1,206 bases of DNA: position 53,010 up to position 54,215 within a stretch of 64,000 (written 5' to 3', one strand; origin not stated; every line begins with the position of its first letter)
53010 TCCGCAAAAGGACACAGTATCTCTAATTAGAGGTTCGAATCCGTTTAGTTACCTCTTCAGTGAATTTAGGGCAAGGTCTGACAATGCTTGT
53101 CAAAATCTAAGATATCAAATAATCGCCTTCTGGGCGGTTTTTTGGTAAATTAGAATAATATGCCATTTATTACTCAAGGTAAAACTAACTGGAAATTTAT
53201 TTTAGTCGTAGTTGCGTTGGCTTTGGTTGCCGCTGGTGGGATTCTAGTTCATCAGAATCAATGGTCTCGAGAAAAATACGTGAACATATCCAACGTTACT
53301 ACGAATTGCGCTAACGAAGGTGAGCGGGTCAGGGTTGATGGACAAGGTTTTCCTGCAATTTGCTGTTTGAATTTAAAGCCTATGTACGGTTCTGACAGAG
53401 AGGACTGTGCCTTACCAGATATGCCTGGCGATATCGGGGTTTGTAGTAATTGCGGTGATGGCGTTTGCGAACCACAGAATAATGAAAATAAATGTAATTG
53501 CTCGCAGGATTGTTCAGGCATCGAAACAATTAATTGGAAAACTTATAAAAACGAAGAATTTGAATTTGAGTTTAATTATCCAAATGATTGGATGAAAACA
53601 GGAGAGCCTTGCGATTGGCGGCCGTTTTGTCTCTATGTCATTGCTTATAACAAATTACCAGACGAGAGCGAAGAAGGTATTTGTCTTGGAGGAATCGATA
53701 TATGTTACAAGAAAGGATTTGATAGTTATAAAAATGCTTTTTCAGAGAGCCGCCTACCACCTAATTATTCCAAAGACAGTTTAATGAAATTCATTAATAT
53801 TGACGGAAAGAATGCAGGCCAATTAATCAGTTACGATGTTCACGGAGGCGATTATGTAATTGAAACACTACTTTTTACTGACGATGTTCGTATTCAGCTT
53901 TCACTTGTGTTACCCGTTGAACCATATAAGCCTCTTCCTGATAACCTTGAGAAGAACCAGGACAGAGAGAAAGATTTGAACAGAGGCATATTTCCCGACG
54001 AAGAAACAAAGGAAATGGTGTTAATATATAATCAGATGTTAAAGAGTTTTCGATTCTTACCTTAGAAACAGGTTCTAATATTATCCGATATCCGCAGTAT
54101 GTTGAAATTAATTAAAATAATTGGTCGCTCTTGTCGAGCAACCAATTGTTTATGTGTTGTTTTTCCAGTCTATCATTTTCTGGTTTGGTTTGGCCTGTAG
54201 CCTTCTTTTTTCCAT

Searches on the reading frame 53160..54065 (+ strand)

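Call 84: search_protein_families(library=pfam, proteins=[window:53160-54065:+], max_evalue=0.001)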
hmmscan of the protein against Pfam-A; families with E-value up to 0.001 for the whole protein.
window:53160-54065:+ (301 aa): 1 family
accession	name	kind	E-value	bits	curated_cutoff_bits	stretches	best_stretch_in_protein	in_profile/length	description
PF18933.6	PsbP_2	-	5.4e-06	27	27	1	105-148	25-66/184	PsbP-like protein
